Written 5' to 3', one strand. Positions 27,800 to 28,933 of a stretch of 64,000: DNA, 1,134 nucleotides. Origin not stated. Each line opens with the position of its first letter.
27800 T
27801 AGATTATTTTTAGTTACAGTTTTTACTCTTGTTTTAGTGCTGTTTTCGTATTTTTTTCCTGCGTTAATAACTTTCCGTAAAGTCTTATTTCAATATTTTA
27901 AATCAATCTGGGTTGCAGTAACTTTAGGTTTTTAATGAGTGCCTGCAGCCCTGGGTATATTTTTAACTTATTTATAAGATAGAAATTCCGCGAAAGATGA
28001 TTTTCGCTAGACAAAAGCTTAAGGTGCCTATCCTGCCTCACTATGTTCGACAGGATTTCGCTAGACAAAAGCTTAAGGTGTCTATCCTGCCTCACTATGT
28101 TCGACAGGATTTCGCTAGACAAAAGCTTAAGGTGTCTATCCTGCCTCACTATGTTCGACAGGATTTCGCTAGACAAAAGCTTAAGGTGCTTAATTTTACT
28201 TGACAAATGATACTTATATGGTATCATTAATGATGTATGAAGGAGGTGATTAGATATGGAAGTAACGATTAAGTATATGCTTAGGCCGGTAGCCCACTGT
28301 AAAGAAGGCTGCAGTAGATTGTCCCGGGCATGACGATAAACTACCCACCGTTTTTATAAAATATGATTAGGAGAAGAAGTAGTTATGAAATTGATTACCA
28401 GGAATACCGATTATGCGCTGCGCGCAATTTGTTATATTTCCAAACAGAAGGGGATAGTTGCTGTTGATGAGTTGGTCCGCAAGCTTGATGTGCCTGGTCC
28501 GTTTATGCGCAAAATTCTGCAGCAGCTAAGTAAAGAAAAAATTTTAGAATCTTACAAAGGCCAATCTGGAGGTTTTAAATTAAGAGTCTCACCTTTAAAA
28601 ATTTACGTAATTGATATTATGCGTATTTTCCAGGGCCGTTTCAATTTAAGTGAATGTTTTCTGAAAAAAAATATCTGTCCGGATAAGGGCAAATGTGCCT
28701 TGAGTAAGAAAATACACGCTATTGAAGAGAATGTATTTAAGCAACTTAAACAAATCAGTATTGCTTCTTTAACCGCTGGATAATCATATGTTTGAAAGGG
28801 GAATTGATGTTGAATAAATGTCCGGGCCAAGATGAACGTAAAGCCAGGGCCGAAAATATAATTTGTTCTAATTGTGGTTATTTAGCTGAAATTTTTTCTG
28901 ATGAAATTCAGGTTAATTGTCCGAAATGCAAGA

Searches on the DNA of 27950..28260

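Call 27: search_rna_families(source=window, start=27950, end=28260, threshold=evalue, max_evalue=10)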
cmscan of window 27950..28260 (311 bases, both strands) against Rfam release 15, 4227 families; matches with E-value up to 10: 0.
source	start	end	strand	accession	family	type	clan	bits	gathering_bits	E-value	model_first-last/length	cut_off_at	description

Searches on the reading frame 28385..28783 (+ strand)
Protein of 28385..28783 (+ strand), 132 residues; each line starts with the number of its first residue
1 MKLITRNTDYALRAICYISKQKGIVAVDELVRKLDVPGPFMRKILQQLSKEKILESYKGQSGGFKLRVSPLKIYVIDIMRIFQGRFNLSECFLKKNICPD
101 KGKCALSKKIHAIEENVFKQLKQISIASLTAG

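Call 14: find_encoding_contigs(protein=window:28385-28783:+, flank=10000, max_places=6)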
Protein window:28385-28783:+ (132 aa): 3 contigs read that carry it; 2 places shown.
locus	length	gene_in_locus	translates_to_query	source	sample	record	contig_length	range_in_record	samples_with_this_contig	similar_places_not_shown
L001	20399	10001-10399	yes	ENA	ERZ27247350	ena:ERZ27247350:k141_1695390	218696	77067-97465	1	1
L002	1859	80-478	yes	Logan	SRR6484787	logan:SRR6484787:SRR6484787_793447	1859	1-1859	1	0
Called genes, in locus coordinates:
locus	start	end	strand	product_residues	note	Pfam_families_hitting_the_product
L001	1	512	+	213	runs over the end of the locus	PF00702:Hydrolase, PF08282:Hydrolase_3 (faint), PF12710:HAD (weak), PF13344:Hydrolase_6 (faint), PF13419:HAD_2, PF13242:Hydrolase_like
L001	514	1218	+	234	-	-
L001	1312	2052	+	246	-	PF02535:Zip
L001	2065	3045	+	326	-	PF02568:ThiI, PF03054:tRNA_Me_trans (faint), PF18297:NFACT-R_2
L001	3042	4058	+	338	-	PF04055:Radical_SAM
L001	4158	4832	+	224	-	PF06888:Put_Phosphatase, PF12710:HAD (weak)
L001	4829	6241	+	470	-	PF00202:Aminotran_3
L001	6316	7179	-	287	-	PF12146:Hydrolase_4, PF00561:Abhydrolase_1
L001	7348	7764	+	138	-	PF00892:EamA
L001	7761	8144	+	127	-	PF00892:EamA (faint)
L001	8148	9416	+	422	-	PF00939:Na_sulph_symp, PF02040:ArsB, PF03600:CitMHS, PF06808:DctM, PF00939:Na_sulph_symp, PF03600:CitMHS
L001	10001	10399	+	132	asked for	PF02082:Rrf2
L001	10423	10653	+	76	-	-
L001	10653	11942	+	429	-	PF03063:Prismane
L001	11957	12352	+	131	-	PF01880:Desulfoferrodox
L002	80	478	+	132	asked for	PF02082:Rrf2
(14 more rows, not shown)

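Call 38: find_homologous_proteins(query=window:28385-28783:+, max_evalue=1e-20)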
Query window:28385-28783:+ (132 aa): 405 proteins with E <= 1e-20 among 419 candidates; the best 120 are listed.
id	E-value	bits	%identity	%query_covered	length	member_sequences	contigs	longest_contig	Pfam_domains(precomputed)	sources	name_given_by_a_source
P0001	2.7e-79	281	100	100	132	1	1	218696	PF02082.27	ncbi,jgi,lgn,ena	ncbi:MAG: Rrf2 family transcriptional regulator [Candidatus Omnitrophota bacterium]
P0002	1.7e-60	220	81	98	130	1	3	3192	PF02082.27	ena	-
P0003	6.4e-59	215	78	98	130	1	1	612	PF02082.27,PF12802.14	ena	-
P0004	3.8e-58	213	78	98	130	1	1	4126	PF02082.27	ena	-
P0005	4.0e-58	213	76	98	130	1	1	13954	PF02082.27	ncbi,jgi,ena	ncbi:MAG: Rrf2 family transcriptional regulator [Candidatus Omnitrophota bacterium]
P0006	6.6e-58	212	75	98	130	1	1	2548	PF02082.27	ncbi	-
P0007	1.2e-57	211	77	100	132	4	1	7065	PF02082.27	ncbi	ncbi:MAG: RrF2 family transcriptional regulator [Candidatus Omnitrophota bacterium]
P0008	2.6e-57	210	76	98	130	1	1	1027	PF02082.27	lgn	-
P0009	4.0e-57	210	74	98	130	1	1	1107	PF02082.27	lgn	-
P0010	6.3e-57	209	74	98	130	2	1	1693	PF02082.27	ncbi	-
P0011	6.8e-57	209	75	98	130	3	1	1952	PF02082.27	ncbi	-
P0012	8.7e-57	208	74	98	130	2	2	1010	PF02082.27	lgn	-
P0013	9.7e-57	208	72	98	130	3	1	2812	PF02082.27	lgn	-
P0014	2.0e-56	207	72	98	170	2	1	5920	PF02082.27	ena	-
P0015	2.0e-56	207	74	100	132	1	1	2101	PF02082.27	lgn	-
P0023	1.3e-55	205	75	98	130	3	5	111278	PF02082.27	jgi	-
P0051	2.8e-54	200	74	98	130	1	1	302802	PF02082.27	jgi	jgi:Rrf2 family protein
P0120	2.6e-52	194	74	98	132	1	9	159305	PF02082.27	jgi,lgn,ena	jgi:Rrf2 family protein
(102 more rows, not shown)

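Call 39: find_encoding_contigs(protein=P0005, flank=10000, max_places=1)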
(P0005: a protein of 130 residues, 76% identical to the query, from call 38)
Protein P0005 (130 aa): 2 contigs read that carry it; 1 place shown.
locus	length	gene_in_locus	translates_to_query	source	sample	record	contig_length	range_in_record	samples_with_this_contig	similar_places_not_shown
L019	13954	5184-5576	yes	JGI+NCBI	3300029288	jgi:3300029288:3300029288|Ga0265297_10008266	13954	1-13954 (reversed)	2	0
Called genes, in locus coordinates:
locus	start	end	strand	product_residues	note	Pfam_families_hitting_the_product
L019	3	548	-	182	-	?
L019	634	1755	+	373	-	PF04339:FemAB_like, PF13480:Acetyltransf_6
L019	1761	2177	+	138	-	PF00892:EamA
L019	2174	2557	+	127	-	PF00892:EamA (faint)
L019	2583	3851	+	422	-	PF00939:Na_sulph_symp, PF02040:ArsB, PF06808:DctM (weak), PF03600:CitMHS, PF06808:DctM (weak), PF00939:Na_sulph_symp (weak), PF03600:CitMHS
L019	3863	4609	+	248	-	PF03116:NQR2_RnfD_RnfE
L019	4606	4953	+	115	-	-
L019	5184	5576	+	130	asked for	PF02082:Rrf2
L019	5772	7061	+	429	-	PF03063:Prismane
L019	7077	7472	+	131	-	PF01880:Desulfoferrodox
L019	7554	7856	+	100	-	-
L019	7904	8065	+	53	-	PF00301:Rubredoxin, PF21349:RUBY_RBDX (faint)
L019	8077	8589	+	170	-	PF00578:AhpC-TSA, PF08534:Redoxin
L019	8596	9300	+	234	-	PF00970:FAD_binding_6, PF00175:NAD_binding_1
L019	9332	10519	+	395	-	PF00753:Lactamase_B, PF19583:ODP, PF12706:Lactamase_B_2 (faint), PF00258:Flavodoxin_1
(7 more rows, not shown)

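Call 40: find_encoding_contigs(protein=P0023, flank=10000, max_places=1)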
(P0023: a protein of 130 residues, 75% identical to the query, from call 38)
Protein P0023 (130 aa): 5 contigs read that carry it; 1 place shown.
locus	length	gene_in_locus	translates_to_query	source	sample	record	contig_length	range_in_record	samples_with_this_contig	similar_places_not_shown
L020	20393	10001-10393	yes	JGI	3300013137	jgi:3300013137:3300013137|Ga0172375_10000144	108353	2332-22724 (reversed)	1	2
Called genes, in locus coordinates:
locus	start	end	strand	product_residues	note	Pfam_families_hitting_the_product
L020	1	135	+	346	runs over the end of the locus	PF04055:Radical_SAM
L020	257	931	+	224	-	PF06888:Put_Phosphatase, PF12710:HAD (weak)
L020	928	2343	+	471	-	PF00202:Aminotran_3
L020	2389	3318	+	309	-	PF00491:Arginase (faint)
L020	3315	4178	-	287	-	PF12146:Hydrolase_4, PF00561:Abhydrolase_1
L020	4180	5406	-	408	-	PF01041:DegT_DnrJ_EryC1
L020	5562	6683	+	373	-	PF04339:FemAB_like, PF13480:Acetyltransf_6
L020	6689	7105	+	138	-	PF00892:EamA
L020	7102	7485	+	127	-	PF00892:EamA (weak)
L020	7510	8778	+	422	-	PF00939:Na_sulph_symp, PF02040:ArsB, PF03600:CitMHS, PF06808:DctM (weak), PF00939:Na_sulph_symp, PF03600:CitMHS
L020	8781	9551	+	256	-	PF03116:NQR2_RnfD_RnfE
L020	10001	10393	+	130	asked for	PF02082:Rrf2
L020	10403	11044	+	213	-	PF00037:Fer4 (weak), PF12837:Fer4_6 (weak), PF12838:Fer4_7 (faint), PF13237:Fer4_10, PF14697:Fer4_21 (weak), PF25160:LdpA_Fe-S-bd (faint), PF13187:Fer4_9 (weak), PF27217:AF_0155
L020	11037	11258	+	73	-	-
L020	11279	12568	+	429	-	PF03063:Prismane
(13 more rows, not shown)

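Call 41: find_encoding_contigs(protein=P0051, flank=10000, max_places=1)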
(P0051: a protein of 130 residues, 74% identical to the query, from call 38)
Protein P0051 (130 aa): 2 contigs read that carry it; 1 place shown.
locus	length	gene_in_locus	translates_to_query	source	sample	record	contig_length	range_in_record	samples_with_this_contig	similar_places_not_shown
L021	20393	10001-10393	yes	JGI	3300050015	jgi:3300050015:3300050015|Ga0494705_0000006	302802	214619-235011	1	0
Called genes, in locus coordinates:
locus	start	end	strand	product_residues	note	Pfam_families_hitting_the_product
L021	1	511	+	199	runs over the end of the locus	PF00583:Acetyltransf_1, PF13508:Acetyltransf_7 (weak), PF13673:Acetyltransf_10 (weak)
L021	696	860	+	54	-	-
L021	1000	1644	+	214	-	-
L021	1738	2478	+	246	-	PF02535:Zip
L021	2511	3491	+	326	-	PF02568:ThiI, PF03054:tRNA_Me_trans (faint), PF18297:NFACT-R_2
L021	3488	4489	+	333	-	PF04055:Radical_SAM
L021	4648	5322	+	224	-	PF06888:Put_Phosphatase, PF12710:HAD (weak)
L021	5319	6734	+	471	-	PF00202:Aminotran_3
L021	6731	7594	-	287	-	PF12146:Hydrolase_4, PF00561:Abhydrolase_1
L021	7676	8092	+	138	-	PF00892:EamA (weak)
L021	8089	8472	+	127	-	PF00892:EamA (weak), PF10639:TMEM234 (weak)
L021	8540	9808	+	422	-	PF00939:Na_sulph_symp, PF02040:ArsB, PF06808:DctM (weak), PF03600:CitMHS, PF00939:Na_sulph_symp, PF03600:CitMHS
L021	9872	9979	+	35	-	-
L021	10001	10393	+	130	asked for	PF02082:Rrf2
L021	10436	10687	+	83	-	-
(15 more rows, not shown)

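Call 42: find_encoding_contigs(protein=P0120, flank=10000, max_places=1)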
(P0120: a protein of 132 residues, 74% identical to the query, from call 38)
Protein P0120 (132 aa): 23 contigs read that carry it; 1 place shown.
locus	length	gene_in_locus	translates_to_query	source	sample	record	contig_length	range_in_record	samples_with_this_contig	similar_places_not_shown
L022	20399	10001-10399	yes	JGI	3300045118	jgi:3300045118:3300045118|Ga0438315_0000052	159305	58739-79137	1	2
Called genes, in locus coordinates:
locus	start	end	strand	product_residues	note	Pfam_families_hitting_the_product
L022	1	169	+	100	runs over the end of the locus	-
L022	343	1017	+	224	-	PF06888:Put_Phosphatase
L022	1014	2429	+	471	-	PF00202:Aminotran_3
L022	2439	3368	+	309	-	-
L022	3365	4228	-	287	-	PF12146:Hydrolase_4, PF00561:Abhydrolase_1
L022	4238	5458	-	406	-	PF01041:DegT_DnrJ_EryC1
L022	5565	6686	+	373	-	PF04339:FemAB_like, PF13480:Acetyltransf_6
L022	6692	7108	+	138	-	PF00892:EamA (weak)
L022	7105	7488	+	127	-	PF00892:EamA (weak)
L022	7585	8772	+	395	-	PF00939:Na_sulph_symp, PF02040:ArsB, PF03600:CitMHS, PF06808:DctM (weak), PF00939:Na_sulph_symp, PF03600:CitMHS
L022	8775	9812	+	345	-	PF03773:ArsP_1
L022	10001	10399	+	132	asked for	PF02082:Rrf2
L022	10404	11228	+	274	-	PF00037:Fer4 (weak), PF12837:Fer4_6 (weak), PF12838:Fer4_7 (faint), PF13237:Fer4_10, PF25160:LdpA_Fe-S-bd (faint), PF13187:Fer4_9 (weak), PF13484:Fer4_16 (faint), PF27217:AF_0155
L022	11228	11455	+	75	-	-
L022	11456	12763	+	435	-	PF03063:Prismane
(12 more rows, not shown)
